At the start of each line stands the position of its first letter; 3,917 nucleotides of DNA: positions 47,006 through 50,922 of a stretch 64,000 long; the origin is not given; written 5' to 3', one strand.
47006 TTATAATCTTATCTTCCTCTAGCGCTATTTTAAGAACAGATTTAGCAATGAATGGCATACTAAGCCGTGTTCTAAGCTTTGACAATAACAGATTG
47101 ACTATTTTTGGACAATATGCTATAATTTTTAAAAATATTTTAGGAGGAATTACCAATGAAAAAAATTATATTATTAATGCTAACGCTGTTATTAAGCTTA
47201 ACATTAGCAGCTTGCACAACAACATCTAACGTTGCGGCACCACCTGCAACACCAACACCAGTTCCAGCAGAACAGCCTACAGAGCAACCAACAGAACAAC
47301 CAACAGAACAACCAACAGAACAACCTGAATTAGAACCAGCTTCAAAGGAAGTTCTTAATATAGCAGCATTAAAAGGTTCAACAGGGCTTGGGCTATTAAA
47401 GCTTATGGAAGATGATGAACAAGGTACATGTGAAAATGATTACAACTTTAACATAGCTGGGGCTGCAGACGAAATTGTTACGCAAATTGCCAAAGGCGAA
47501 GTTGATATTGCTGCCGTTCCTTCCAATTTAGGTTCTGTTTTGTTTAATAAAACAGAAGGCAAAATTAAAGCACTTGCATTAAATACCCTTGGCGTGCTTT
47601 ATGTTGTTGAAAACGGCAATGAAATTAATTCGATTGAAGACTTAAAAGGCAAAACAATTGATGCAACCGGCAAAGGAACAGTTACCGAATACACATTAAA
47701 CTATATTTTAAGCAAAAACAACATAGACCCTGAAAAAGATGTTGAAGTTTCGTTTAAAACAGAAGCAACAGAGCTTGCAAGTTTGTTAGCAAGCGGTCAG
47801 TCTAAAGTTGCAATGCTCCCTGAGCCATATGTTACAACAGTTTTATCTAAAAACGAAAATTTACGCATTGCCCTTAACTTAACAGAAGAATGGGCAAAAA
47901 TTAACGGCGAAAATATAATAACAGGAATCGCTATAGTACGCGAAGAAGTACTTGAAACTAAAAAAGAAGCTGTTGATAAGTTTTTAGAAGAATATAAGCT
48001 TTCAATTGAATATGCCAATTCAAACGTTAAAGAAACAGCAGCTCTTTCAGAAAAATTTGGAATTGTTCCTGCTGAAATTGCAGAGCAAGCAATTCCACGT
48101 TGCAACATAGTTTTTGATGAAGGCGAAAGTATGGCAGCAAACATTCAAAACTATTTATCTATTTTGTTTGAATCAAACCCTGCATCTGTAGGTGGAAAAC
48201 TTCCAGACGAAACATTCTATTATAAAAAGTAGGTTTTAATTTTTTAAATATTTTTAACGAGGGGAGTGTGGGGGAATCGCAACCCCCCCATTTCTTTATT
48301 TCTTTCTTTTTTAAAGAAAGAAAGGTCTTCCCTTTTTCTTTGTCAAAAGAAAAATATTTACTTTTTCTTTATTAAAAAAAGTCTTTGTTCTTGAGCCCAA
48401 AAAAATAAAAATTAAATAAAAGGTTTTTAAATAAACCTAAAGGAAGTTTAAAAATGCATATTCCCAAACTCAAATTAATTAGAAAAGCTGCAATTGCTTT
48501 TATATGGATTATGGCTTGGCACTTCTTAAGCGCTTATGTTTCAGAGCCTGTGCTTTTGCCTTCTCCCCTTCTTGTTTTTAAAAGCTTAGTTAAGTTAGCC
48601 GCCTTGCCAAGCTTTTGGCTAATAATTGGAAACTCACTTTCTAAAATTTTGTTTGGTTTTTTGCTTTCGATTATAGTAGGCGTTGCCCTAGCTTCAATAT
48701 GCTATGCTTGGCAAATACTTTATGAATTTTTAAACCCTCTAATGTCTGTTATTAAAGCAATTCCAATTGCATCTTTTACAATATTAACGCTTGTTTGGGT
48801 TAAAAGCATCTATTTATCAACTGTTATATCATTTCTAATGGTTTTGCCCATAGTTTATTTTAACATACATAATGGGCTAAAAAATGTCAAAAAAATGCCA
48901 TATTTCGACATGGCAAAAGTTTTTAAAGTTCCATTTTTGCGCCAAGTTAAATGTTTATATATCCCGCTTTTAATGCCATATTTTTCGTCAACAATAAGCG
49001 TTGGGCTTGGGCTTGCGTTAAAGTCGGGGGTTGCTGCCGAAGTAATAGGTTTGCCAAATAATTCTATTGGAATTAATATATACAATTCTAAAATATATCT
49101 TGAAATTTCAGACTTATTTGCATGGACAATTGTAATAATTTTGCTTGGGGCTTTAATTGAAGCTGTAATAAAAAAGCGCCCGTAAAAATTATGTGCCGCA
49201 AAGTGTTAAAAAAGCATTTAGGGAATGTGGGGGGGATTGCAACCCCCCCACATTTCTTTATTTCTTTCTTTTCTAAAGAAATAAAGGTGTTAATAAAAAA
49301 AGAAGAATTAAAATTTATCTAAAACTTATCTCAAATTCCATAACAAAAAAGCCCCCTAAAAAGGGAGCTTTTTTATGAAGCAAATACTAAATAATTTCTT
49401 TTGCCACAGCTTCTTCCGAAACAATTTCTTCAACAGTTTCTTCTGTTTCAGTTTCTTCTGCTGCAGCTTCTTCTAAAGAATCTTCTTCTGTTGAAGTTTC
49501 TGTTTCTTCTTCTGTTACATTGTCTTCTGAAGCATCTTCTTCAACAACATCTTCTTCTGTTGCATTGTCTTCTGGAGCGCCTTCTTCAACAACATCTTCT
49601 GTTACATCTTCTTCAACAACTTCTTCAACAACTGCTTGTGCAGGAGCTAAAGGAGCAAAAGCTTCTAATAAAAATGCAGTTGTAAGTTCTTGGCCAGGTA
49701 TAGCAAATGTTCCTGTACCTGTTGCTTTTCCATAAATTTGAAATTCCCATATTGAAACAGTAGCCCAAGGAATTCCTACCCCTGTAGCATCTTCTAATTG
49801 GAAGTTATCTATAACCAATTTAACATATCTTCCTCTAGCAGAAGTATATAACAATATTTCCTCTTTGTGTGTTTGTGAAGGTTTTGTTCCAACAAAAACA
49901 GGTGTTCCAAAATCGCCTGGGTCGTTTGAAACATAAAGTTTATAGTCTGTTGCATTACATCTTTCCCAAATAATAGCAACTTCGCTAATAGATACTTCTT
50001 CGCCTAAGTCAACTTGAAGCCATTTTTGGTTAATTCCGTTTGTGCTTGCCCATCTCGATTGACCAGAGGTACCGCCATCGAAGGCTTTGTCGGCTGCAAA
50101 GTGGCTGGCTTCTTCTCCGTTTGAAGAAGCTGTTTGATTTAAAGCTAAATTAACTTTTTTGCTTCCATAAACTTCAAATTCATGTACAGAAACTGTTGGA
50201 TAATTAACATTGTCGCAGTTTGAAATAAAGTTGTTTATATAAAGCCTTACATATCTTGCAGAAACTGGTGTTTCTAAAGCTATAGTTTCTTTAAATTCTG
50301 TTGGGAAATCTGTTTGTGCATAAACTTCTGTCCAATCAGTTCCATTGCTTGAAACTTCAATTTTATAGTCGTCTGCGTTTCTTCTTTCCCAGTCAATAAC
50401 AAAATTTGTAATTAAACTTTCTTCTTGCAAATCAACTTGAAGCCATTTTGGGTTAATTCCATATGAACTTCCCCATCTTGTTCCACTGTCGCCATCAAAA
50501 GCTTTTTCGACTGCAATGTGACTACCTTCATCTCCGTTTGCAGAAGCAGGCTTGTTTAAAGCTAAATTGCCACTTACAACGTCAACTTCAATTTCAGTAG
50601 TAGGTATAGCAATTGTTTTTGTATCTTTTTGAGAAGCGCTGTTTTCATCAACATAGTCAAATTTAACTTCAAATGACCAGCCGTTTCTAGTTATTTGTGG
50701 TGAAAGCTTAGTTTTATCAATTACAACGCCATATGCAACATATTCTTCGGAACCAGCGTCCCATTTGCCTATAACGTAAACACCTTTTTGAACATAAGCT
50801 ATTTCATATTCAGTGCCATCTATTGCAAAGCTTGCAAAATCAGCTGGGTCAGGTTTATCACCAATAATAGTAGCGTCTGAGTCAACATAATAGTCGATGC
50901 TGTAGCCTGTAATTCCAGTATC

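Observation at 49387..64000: Giant ORF of at least 4870 codons encoding a repetitive surface protein with an unknown anchoring mode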

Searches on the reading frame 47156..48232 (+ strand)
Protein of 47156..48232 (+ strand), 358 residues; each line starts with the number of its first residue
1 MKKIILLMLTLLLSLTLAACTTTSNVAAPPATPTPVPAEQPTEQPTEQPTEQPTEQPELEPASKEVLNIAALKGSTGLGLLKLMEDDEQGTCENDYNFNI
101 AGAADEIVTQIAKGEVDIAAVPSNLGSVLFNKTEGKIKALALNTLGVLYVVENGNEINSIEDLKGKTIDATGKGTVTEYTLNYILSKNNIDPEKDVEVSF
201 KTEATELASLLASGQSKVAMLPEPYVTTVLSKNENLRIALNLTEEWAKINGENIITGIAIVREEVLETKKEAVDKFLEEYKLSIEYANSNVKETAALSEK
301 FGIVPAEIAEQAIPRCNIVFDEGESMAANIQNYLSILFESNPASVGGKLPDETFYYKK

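Call 7: search_protein_families(library=pfam, proteins=[window:47156-48232:+], max_evalue=0.001)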
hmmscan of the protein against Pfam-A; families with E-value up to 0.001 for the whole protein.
window:47156-48232:+ (358 aa): 6 families
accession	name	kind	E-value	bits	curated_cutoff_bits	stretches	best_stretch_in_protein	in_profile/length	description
PF12974.12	Phosphonate-bd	-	4.1e-10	39.9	27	1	97-280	32-216/242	ABC transporter, phosphonate, periplasmic substrate-binding protein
PF09084.16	NMT1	-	1.9e-09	38.2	20.5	1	109-290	36-212/216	NMT1/THI5 like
PF16868.10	NMT1_3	-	2.6e-06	27.7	27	1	102-252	39-200/289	NMT1-like family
PF13379.11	NMT1_2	-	5.9e-05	23.4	24.7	1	143-234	88-191/252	NMT1-like family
PF04886.17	PT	-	6.9e-05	22.8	26.2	1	30-57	7-34/36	PT disordered repeat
PF02621.19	VitK2_biosynth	-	7e-05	22.8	26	1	196-300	117-215/252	Menaquinone biosynthesis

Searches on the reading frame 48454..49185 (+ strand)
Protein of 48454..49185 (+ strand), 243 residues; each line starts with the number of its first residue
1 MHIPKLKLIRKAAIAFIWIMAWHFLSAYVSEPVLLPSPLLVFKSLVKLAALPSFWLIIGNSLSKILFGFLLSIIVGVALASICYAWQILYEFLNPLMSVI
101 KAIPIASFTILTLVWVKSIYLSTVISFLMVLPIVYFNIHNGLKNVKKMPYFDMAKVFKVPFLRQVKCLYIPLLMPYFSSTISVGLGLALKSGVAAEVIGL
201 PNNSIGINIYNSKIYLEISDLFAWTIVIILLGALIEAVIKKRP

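Call 7: search_protein_families(library=pfam, proteins=[window:48454-49185:+], max_evalue=0.001)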
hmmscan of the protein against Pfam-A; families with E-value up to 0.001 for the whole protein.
window:48454-49185:+ (243 aa): 1 family
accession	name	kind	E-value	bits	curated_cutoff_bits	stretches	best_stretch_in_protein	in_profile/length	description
PF00528.27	BPD_transp_1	-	3.6e-07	30.5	26.4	1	73-234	2-170/184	Binding-protein-dependent transport system inner membrane component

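Call 12: find_encoding_contigs(protein=window:48454-49185:+, flank=10000, max_places=6)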
Protein window:48454-49185:+ (243 aa): no gene with exactly this product is on record in the collection.

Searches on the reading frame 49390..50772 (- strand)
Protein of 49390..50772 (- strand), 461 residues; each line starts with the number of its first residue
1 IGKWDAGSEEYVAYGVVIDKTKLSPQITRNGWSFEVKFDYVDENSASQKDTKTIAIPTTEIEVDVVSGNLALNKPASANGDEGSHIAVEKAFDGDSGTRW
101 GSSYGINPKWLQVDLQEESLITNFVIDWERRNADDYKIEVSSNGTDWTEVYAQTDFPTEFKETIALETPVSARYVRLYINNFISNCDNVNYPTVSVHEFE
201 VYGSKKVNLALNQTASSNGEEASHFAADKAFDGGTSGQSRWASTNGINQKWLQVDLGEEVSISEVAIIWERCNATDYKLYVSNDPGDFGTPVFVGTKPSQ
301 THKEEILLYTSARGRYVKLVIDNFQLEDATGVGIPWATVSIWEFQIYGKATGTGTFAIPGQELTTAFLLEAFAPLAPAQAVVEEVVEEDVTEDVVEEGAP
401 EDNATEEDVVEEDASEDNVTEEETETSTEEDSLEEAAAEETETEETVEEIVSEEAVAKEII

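Call 20: search_protein_families(library=pfam, proteins=[window:49390-50772:-], max_evalue=1)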
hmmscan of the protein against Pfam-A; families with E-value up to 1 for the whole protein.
window:49390-50772:- (461 aa): 5 families
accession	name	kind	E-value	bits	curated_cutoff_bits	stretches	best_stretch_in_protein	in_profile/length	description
PF00754.31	F5_F8_type_C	-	1.1e-42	145.6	28.2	2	77-181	3-114/127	F5/8 type C domain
PF22633.2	F5_F8_type_C_2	-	1.4e-37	128.6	27.8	2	90-177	1-91/91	NedA-like, galactose-binding domain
PF16391.11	DUF5000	-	9.3e-06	26.4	25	0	150-209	10-66/141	Domain of unknown function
PF24135.1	DUF7402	-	0.0015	19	27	1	209-276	2-72/133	Domain of unknown function (DUF7402)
PF06430.17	L_lactis_RepB_C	-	0.13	13.1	27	0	291-327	15-51/123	Lactococcus lactis RepB C-terminus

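Call 60: search_protein_families(library=ncbifam, proteins=[window:49390-50772:-], max_evalue=0.1)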
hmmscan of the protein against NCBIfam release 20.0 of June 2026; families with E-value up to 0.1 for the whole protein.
window:49390-50772:- (461 aa): 0 families

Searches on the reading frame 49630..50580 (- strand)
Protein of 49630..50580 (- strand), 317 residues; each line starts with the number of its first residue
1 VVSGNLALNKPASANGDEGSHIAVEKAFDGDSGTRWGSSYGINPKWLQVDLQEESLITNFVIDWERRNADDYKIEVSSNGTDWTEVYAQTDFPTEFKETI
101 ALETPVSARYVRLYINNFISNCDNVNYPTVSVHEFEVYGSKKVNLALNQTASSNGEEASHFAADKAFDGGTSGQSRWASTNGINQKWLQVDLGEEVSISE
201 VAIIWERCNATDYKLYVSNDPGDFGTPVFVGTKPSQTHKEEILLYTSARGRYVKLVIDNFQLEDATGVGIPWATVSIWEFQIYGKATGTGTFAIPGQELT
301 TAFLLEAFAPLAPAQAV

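Call 61: search_solved_structures(query=window:49630-50580:-, max_evalue=0.00001, show_alignments=2)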
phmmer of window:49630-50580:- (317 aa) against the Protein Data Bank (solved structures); distinct sequences matched with E-value up to 0.00001: 13.
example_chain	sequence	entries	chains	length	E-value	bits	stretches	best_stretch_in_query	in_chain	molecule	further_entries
4zy9_A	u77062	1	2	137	1.4e-17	67.2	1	5-139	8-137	Glucanase/chitosanase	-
2rv9_A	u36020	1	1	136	2.1e-17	66.7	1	5-139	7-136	Glucanase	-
4zxe_A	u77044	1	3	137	2.1e-17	66.7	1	5-139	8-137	Glucanase/Chitosanase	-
4zz5_A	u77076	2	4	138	1e-14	57.8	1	5-139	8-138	Glucanase/chitosanase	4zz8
2rva_A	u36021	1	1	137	1.1e-14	57.8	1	5-139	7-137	Glucanase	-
2qqi_A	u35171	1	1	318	6.3e-07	32.2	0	44-89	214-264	Neuropilin-1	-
9eou_A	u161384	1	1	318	6.3e-07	32.2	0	44-89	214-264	Neuropilin-1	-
8c5g_A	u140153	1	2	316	6.4e-07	32.2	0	44-89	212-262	Neuropilin-1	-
9s56_A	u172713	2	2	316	6.4e-07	32.2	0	44-89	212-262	Neuropilin-1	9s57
7wdt_A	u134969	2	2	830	6.7e-07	32.2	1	27-115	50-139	Beta-N-acetylhexosaminidase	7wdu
6yxz_JJJ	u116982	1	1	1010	9.1e-07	31.7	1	28-115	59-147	Beta-N-acetylhexosaminidase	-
6z14_JJJ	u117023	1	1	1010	9.1e-07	31.7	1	28-115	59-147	Beta-N-acetylhexosaminidase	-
2qqm_A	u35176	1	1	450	2.3e-06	30.4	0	44-89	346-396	Neuropilin-1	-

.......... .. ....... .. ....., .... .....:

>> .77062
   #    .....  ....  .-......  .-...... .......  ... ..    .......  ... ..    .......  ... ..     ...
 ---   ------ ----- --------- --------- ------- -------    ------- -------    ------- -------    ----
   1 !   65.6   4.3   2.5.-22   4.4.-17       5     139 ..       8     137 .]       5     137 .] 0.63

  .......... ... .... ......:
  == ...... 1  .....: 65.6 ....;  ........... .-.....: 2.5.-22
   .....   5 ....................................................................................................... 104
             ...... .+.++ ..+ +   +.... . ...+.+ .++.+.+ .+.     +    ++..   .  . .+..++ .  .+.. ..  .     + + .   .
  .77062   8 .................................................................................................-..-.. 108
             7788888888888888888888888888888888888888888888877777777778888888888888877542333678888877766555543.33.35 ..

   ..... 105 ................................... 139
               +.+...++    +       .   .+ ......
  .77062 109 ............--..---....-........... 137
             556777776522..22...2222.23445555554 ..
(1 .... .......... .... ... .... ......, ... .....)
